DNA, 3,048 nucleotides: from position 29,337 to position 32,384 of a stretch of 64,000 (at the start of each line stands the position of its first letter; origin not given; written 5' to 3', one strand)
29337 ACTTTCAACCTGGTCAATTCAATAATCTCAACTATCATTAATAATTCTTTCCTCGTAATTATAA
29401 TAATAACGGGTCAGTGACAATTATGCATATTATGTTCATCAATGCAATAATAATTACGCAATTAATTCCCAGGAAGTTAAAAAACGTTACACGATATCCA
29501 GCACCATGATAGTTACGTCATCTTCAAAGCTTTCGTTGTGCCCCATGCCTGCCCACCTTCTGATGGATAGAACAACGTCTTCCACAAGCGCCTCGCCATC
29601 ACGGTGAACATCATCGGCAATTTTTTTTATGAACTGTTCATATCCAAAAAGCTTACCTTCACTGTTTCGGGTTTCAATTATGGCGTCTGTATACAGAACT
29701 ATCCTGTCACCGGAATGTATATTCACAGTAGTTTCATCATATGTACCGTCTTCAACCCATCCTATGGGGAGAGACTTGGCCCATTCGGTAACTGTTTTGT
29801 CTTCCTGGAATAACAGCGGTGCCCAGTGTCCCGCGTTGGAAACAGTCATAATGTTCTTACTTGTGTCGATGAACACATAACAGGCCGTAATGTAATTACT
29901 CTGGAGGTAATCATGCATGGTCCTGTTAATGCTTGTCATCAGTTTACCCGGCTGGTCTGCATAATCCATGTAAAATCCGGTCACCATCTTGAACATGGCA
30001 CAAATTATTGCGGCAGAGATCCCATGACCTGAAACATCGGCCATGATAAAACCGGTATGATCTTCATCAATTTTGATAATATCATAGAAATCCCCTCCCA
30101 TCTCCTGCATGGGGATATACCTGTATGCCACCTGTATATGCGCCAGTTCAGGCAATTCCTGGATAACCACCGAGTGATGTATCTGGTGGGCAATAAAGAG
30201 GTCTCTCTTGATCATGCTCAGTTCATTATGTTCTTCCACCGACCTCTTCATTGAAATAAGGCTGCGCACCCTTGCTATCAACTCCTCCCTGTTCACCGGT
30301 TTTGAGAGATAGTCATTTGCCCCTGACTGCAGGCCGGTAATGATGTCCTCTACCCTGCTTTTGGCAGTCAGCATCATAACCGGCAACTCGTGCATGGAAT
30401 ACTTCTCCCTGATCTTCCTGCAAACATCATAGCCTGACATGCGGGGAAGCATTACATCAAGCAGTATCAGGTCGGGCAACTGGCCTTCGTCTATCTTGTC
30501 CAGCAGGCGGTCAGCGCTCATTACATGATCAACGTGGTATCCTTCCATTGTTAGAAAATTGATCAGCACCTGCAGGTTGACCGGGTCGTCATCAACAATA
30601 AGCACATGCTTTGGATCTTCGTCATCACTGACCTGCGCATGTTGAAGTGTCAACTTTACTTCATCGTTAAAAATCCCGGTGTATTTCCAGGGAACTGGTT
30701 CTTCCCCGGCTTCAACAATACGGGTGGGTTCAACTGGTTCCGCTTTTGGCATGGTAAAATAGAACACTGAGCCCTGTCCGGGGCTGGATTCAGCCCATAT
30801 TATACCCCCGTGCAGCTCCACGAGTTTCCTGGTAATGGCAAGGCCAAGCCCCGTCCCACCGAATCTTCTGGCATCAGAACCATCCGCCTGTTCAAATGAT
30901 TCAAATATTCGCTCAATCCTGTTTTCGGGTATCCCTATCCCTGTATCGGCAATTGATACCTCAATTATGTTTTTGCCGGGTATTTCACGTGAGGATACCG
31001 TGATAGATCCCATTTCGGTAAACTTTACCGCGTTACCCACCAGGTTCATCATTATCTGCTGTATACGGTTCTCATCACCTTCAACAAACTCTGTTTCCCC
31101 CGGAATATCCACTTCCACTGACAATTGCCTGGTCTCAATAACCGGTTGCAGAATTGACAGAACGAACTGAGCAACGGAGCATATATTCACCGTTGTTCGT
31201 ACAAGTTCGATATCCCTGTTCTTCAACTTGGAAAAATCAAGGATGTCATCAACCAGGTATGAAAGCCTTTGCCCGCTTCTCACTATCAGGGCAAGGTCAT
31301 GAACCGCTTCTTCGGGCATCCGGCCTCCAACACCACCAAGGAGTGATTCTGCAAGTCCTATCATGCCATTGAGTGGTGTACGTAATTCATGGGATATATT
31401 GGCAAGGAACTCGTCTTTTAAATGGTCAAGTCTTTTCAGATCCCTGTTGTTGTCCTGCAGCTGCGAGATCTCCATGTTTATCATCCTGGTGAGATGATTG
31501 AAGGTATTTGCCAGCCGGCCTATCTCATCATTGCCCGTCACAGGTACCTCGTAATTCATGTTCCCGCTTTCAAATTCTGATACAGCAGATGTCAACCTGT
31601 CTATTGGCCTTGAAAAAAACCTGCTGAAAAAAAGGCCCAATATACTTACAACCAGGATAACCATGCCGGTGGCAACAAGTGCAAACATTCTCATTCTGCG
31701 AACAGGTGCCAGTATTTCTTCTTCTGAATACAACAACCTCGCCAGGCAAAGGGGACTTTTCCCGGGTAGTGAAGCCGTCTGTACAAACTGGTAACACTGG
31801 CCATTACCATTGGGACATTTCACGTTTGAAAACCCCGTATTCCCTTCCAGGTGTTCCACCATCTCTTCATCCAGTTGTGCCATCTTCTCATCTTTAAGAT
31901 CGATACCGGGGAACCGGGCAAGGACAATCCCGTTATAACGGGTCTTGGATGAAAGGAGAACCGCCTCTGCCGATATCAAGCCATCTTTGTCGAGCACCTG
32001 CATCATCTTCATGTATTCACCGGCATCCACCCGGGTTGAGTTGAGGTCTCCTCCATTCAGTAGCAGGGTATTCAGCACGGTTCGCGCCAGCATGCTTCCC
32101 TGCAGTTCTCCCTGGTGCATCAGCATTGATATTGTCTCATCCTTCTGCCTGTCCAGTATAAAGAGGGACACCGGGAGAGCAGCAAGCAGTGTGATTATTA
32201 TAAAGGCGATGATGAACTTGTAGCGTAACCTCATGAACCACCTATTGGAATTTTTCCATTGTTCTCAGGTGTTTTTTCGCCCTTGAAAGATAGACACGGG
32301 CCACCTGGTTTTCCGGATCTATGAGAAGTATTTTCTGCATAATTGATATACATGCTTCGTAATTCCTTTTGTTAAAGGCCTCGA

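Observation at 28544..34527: Candidate envelope-linked partner-switching operon: FN3-like secreted protein, OMP-TPR protein, HK-REC-PP2C sensor and two STAS antagonists, with no RsbW-type kinase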

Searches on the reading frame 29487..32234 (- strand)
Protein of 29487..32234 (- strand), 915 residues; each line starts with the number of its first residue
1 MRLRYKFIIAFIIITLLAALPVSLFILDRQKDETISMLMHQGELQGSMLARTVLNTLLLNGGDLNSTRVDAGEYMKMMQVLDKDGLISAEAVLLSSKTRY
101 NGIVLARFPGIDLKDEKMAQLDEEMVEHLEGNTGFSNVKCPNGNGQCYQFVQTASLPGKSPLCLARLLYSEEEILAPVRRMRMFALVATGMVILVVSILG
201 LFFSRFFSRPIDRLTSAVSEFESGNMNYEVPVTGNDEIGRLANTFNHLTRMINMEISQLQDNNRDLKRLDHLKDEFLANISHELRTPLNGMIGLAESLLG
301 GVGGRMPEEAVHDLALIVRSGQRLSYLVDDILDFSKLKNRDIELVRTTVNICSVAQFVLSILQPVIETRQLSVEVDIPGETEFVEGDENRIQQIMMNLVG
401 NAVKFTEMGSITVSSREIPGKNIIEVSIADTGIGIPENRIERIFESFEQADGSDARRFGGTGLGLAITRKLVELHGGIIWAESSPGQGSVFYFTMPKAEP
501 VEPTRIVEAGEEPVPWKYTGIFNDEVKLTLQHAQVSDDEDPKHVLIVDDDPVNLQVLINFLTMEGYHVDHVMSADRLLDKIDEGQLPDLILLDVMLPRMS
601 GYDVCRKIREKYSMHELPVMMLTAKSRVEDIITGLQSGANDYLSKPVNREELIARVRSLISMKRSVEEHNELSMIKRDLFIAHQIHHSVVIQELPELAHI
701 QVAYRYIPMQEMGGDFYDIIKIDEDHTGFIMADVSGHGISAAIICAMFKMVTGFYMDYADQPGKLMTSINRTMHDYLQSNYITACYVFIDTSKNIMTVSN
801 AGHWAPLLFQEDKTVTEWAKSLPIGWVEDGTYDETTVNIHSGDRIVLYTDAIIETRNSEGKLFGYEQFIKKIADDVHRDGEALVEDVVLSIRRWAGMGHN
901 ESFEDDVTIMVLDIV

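Call 4: search_protein_families(library=pfam, proteins=[window:29487-32234:-], max_evalue=0.01)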
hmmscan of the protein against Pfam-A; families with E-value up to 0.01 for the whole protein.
window:29487-32234:- (915 aa): 5 families
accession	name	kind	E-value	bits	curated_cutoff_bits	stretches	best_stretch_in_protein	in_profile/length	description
PF07228.17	SpoIIE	-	2.5e-40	138.9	25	1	723-913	1-190/192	Stage II sporulation protein E (SpoIIE)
PF02518.31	HATPase_c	-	1.2e-31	109.8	26.4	1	386-498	1-110/111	Histidine kinase-, DNA gyrase B-, and HSP90-like ATPase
PF00072.30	Response_reg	-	8.6e-31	106.8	30.2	1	544-657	1-111/111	Response regulator receiver domain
PF00512.31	HisKA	-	2.9e-18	66.1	26.9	1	273-339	2-65/66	His Kinase A (phospho-acceptor) domain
PF00672.30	HAMP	-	3.7e-13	50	25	1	202-251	1-50/53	HAMP domain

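Call 8: find_encoding_contigs(protein=window:29487-32234:-, flank=10000, max_places=6)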
Protein window:29487-32234:- (915 aa): 1 contig read that carries it; 1 place shown.
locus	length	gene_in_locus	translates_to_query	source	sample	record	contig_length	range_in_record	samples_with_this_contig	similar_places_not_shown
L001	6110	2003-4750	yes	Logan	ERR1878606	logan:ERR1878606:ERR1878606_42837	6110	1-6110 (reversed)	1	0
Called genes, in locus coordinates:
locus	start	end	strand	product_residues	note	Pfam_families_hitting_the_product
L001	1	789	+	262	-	?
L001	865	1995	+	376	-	PF13505:OMP_b-brl (weak), PF07719:TPR_2 (faint), PF14559:TPR_19 (faint)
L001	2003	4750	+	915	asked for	PF00672:HAMP, PF00512:HisKA, PF02518:HATPase_c, PF00072:Response_reg, PF07228:SpoIIE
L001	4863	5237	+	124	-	PF01740:STAS, PF13466:STAS_2 (weak)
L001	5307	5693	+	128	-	PF01740:STAS, PF13466:STAS_2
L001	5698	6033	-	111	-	-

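Call 9: find_homologous_proteins(query=window:29487-32234:-, max_evalue=1e-20)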
Query window:29487-32234:- (915 aa): 8000 proteins with E <= 1e-20 among 8000 candidates; the best 120 are listed.
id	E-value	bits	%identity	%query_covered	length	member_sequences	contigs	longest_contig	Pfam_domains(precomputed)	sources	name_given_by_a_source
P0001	0.0e+0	2055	100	100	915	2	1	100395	PF00672.31,PF02518.32,PF00512.32,PF00072.31,PF07228.18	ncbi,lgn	-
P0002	0.0e+0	1765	85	100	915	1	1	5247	PF00672.31,PF02518.32,PF00512.32,PF00072.31,PF07228.18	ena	-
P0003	0.0e+0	1549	75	100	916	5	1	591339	PF00672.31,PF02518.32,PF00512.32,PF00072.31,PF07228.18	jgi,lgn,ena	-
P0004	0.0e+0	1547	75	100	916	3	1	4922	PF00672.31,PF02518.32,PF00512.32,PF00072.31,PF07228.18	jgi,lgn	-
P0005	1.1e-280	951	48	100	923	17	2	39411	PF00672.31,PF02518.32,PF00512.32,PF00072.31,PF07228.18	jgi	-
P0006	1.5e-280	951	48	100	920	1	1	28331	PF00672.31,PF02518.32,PF00512.32,PF00072.31,PF07228.18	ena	-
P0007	1.3e-277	941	48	100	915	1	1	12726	PF00672.31,PF02518.32,PF00512.32,PF00072.31,PF07228.18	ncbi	-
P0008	5.0e-277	939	48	100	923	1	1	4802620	PF00672.31,PF02518.32,PF00512.32,PF00072.31,PF07228.18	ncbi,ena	-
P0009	1.6e-276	938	48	100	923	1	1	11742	PF00672.31,PF02518.32,PF00512.32,PF00072.31,PF07228.18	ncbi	-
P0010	2.0e-276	937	48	100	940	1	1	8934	PF00672.31,PF02518.32,PF00512.32,PF00072.31,PF07228.18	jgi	jgi:signal transduction histidine kinase/serine phosphatase RsbU (regulator of sigma subunit)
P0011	8.4e-276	935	48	98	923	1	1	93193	PF00672.31,PF02518.32,PF00512.32,PF00072.31,PF07228.18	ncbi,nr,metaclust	ncbi:MAG: hypothetical protein A2176_12365 [Spirochaetes bacterium RBG_13_51_14]|nr:MAG: hypothetica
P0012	1.5e-275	934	49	100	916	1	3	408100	PF00672.31,PF02518.32,PF00512.32,PF00072.31,PF07228.18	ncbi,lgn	-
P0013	2.0e-275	934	47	100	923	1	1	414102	PF00672.31,PF02518.32,PF00512.32,PF00072.31,PF07228.18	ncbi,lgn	-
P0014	2.9e-273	927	47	100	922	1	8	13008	PF00672.31,PF02518.32,PF00512.32,PF00072.31,PF07228.18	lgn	-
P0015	2.5e-272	924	47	100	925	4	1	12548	PF00672.31,PF02518.32,PF00512.32,PF00072.31,PF07228.18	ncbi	-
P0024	1.3e-262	892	47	100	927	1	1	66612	PF00672.31,PF02518.32,PF00512.32,PF00072.31,PF07228.18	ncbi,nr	ncbi:MAG: SpoIIE family protein phosphatase [candidate division Zixibacteria bacterium]|nr:SpoIIE fa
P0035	1.2e-251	855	46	98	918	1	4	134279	PF00672.31,PF02518.32,PF00512.32,PF00072.31,PF07228.18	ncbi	-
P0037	1.3e-250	852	44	100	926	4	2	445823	PF00672.31,PF02518.32,PF00512.32,PF00072.31,PF07228.18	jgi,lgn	-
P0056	2.4e-229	782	42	100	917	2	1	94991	PF00672.31,PF02518.32,PF00512.32,PF00072.31,PF07228.18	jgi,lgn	jgi:two-component system sensor histidine kinase ChiS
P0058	2.5e-225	768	42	100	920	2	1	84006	PF00672.31,PF02518.32,PF00512.32,PF00072.31,PF07228.18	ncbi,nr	ncbi:MAG: SpoIIE family protein phosphatase [Spirochaetes bacterium]|nr:SpoIIE family protein phosph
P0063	1.8e-220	752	41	99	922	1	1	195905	PF00672.31,PF02518.32,PF00512.32,PF00072.31,PF07228.18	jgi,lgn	-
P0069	3.1e-211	722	39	100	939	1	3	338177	PF00672.31,PF02518.32,PF00512.32,PF00072.31,PF07228.18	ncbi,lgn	-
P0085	4.7e-175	602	47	53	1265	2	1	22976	PF00672.31,PF02743.25,PF22673.3,PF13581.13,PF02518.32,PF00512.32,PF13589.13,PF00072.31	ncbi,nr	ncbi:MAG: response regulator [Synergistaceae bacterium]|nr:response regulator [Synergistaceae bacter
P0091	1.2e-173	597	43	56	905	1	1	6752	PF00672.31,PF13581.13,PF02518.32,PF00512.32,PF13589.13,PF00072.31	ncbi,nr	ncbi:MAG: ATP-binding protein, partial [Planctomycetaceae bacterium]|nr:ATP-binding protein [Plancto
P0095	9.6e-173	594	43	56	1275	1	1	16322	PF00672.31,PF02743.25,PF22673.3,PF13581.13,PF02518.32,PF00512.32,PF13589.13,PF00072.31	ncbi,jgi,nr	ncbi:MAG: response regulator [Synergistaceae bacterium]|jgi:signal transduction histidine kinase|nr:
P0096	1.1e-172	594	45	53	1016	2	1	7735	PF00672.31,PF13581.13,PF02518.32,PF00512.32,PF13589.13,PF00072.31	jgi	jgi:two-component system sensor histidine kinase ChiS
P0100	1.9e-171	590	44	56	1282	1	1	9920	PF00672.31,PF02743.25,PF22673.3,PF13581.13,PF02518.32,PF00512.32,PF13589.13,PF00072.31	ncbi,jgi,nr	ncbi:MAG: response regulator [Gracilibacteraceae bacterium]|jgi:signal transduction histidine kinase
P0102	3.8e-171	589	43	55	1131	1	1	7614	PF00672.31,PF13581.13,PF02518.32,PF00512.32,PF13589.13,PF00072.31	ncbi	-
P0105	6.6e-171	588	44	50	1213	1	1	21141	PF02743.25,PF13581.13,PF02518.32,PF00512.32,PF00072.31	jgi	-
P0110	1.2e-169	584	42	56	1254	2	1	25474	PF00672.31,PF02743.25,PF22673.3,PF13581.13,PF02518.32,PF00512.32,PF13589.13,PF00072.31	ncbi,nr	ncbi:MAG: response regulator [Desulfovibrio sp.]|nr:response regulator [Desulfovibrio sp.]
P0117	6.2e-168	578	48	47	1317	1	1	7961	PF13581.13,PF07695.18,PF02518.32,PF00512.32,PF23198.2,PF13589.13,PF00072.31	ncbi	-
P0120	5.9e-167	575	43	54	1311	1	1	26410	PF00672.31,PF13581.13,PF02518.32,PF00512.32,PF00072.31,PF01627.29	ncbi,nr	ncbi:MAG: hypothetical protein JWM80_5825 [Cyanobacteria bacterium RYN_339]|nr:hypothetical protein 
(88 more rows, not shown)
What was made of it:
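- On REC-PP2C response-regulator phosphatases (RsbY, RsfR, HenR, P. aeruginosa RssB): It is fused behind TM-sCache-HAMP-HisKA-HATPase_c in all 72 orthologues (call 9).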

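Call 10: find_encoding_contigs(protein=P0008, flank=10000, max_places=2)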
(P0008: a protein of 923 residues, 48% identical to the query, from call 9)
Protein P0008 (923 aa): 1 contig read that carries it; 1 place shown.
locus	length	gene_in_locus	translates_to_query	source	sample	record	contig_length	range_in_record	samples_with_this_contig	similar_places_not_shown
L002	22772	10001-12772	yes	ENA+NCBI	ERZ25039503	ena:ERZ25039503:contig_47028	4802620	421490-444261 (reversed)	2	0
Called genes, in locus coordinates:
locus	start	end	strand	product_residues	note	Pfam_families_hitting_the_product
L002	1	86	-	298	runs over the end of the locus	PF23952:LRR_EndoS (weak), PF13516:LRR_6 (faint), PF12799:LRR_4 (weak), PF13855:LRR_8 (weak), PF12799:LRR_4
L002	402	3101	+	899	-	PF16927:HisKA_7TM, PF00989:PAS, PF08448:PAS_4, PF13188:PAS_8, PF00989:PAS, PF08447:PAS_3, PF08448:PAS_4, PF13426:PAS_9, +5 more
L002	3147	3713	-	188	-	-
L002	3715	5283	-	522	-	PF00015:MCPsignal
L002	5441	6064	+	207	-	PF01810:LysE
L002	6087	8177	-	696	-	PF07695:7TMR-DISM_7TM (weak), PF00211:Guanylate_cyc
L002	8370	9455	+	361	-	PF12833:HTH_18, PF00165:HTH_AraC (weak)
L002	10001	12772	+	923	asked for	PF00672:HAMP, PF00512:HisKA, PF02518:HATPase_c, PF00072:Response_reg, PF07228:SpoIIE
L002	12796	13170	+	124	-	PF01740:STAS, PF13466:STAS_2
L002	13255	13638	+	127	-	PF01740:STAS, PF13466:STAS_2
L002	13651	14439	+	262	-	PF02567:PhzC-PhzF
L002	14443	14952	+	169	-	PF13787:HXXEE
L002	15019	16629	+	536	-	PF00989:PAS (weak), PF13188:PAS_8 (faint), PF14598:PAS_11 (faint), PF08447:PAS_3, PF08448:PAS_4, PF00989:PAS, PF08448:PAS_4 (weak), PF13426:PAS_9, +1 more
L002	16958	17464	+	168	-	PF00334:NDK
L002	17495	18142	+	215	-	PF00406:ADK, PF13207:AAA_17, PF13238:AAA_18 (weak), PF13671:AAA_33 (weak), PF17213:Hydin_ADK (faint), PF05191:ADK_lid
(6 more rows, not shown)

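Call 11: find_encoding_contigs(protein=P0003, flank=10000, max_places=2)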
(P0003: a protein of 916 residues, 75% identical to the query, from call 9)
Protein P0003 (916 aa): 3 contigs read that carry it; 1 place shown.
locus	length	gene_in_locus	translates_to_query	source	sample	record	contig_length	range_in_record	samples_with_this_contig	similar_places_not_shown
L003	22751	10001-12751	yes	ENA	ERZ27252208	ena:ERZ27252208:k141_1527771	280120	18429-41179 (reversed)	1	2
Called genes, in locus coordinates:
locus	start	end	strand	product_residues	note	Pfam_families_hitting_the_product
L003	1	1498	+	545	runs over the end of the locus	PF21088:MS_channel_1st (weak), PF00924:MS_channel_2nd, PF21082:MS_channel_3rd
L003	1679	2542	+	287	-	PF13452:FAS1_DH_region, PF22622:MFE-2_hydrat-2_N (weak), PF01575:MaoC_dehydratas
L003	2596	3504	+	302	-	PF00106:adh_short, PF08659:KR, PF13561:adh_short_C2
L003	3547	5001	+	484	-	PF08541:ACP_syn_III_C, PF12172:zf-ChsH2 (weak), PF01796:OB_ChsH2_C (weak)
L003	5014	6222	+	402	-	PF00108:Thiolase_N, PF22691:Thiolase_C_1, PF02803:Thiolase_C (weak)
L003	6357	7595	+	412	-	PF00563:EAL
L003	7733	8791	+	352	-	PF00041:fn3 (weak)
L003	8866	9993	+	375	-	PF13505:OMP_b-brl, PF07719:TPR_2 (faint), PF13181:TPR_8 (faint)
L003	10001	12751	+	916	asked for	PF00672:HAMP, PF00512:HisKA, PF02518:HATPase_c, PF00072:Response_reg, PF07228:SpoIIE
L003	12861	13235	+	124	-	PF01740:STAS, PF13466:STAS_2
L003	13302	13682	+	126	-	PF01740:STAS, PF13466:STAS_2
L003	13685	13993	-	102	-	-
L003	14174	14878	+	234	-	PF13519:VWA_2 (faint), PF00092:VWA, PF13768:VWA_3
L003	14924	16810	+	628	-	PF02550:AcetylCoA_hydro, PF13336:AcetylCoA_hyd_C, PF13302:Acetyltransf_3, PF00583:Acetyltransf_1, PF13508:Acetyltransf_7 (faint)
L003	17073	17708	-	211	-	PF02511:Thy1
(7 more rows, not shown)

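Call 12: find_encoding_contigs(protein=P0012, flank=8000, max_places=1)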
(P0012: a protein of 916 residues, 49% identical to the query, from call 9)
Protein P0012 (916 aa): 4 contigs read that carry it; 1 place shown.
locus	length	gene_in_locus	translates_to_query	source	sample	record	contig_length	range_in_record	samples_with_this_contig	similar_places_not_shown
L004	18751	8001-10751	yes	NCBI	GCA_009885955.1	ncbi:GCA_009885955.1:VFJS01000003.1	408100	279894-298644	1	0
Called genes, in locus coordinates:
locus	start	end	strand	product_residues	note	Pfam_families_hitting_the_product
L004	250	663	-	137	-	PF03994:DUF350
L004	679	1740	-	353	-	PF03738:GSP_synth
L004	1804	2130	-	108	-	-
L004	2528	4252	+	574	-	PF02203:TarH (weak), PF12729:4HB_MCP_1, PF00015:MCPsignal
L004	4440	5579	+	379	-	PF04015:DUF362, PF00037:Fer4 (faint), PF12797:Fer4_2 (faint), PF12837:Fer4_6 (faint), PF13237:Fer4_10 (faint), PF12838:Fer4_7 (weak), PF13187:Fer4_9 (weak)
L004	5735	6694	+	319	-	-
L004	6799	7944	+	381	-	PF07719:TPR_2 (faint)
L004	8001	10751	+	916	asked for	PF00672:HAMP, PF00512:HisKA, PF02518:HATPase_c, PF00072:Response_reg, PF07228:SpoIIE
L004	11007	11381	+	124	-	PF01740:STAS, PF13466:STAS_2 (weak)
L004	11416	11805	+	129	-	PF01740:STAS, PF13466:STAS_2 (weak)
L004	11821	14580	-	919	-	PF00512:HisKA, PF02518:HATPase_c, PF00072:Response_reg, PF07228:SpoIIE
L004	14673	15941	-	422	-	PF00817:IMS, PF11799:IMS_C, PF13438:DUF4113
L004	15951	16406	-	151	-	PF00717:Peptidase_S24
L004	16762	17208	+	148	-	-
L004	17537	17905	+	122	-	-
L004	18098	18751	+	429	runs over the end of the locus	PF00202:Aminotran_3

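Call 13: find_encoding_contigs(protein=P0037, flank=8000, max_places=1)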
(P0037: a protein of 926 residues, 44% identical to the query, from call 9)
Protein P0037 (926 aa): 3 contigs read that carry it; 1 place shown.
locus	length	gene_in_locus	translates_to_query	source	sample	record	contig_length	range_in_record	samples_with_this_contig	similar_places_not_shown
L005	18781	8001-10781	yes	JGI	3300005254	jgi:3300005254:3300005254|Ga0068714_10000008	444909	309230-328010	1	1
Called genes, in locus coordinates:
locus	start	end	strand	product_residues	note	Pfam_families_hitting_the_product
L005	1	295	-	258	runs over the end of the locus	PF04199:Cyclase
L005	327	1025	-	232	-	PF01852:START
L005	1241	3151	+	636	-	PF02771:Acyl-CoA_dh_N, PF02770:Acyl-CoA_dh_M, PF00441:Acyl-CoA_dh_1, PF12806:Acyl-CoA_dh_C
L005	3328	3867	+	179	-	PF01121:CoaE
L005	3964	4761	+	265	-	PF00037:Fer4 (faint), PF12838:Fer4_7 (weak)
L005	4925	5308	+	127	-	PF01740:STAS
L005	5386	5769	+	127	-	PF01740:STAS, PF13466:STAS_2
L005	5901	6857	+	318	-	PF00041:fn3 (faint), PF16656:Pur_ac_phosph_N (faint), PF10179:NDNF (faint)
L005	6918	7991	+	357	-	PF13505:OMP_b-brl (weak), PF07719:TPR_2 (faint), PF14863:Alkyl_sulf_dimr (faint)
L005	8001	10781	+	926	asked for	PF00672:HAMP, PF00512:HisKA, PF02518:HATPase_c, PF00072:Response_reg, PF07228:SpoIIE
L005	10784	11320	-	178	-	-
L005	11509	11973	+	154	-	PF14078:DUF4259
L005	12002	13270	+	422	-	-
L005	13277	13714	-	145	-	-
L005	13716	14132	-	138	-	PF01957:NfeD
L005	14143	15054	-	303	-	PF00106:adh_short, PF08659:KR, PF13561:adh_short_C2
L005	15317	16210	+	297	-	-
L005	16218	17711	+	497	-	PF07228:SpoIIE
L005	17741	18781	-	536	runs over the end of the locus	-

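Call 14: find_encoding_contigs(protein=P0069, flank=8000, max_places=1)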
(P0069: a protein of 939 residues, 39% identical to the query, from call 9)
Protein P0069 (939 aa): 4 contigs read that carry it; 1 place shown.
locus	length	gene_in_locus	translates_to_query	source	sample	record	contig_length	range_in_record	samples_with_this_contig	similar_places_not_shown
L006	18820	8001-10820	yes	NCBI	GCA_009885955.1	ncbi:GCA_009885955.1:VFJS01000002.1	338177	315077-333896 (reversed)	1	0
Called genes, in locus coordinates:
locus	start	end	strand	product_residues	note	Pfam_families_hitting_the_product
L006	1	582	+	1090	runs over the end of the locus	PF04257:RecC_N, PF27451:RecC_4th, PF17946:RecC_C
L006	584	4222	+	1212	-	PF00580:UvrD-helicase, PF13245:AAA_19, PF00580:UvrD-helicase, PF13361:UvrD_C, PF13538:UvrD_C_2 (faint)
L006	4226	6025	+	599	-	PF21185:RecD_N, PF13086:AAA_11 (faint), PF13245:AAA_19, PF13604:AAA_30, PF01443:Viral_helicase1 (faint), PF05127:NAT10_TcmA_helicase (weak), PF18335:SH3_13 (weak), PF13538:UvrD_C_2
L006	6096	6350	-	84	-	PF13893:RRM_5 (weak), PF16367:RRM_7 (weak), PF22976:RRM_10 (weak), PF00076:RRM_1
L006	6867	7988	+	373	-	-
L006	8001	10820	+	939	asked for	PF00672:HAMP, PF00512:HisKA, PF02518:HATPase_c, PF00072:Response_reg, PF07228:SpoIIE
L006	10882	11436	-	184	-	PF07603:Lcl_C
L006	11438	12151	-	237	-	PF07603:Lcl_C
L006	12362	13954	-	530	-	PF20154:LNT_N, PF00795:CN_hydrolase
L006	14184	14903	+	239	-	-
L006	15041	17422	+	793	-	PF07695:7TMR-DISM_7TM, PF00072:Response_reg, PF06580:His_kinase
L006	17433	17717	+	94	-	PF22784:PTP-SAK, PF22785:Tc-R-P, PF22741:PTP-NADK (weak)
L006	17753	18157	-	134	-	-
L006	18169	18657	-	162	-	PF04542:Sigma70_r2, PF08281:Sigma70_r4_2, PF04545:Sigma70_r4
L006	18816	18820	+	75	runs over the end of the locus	-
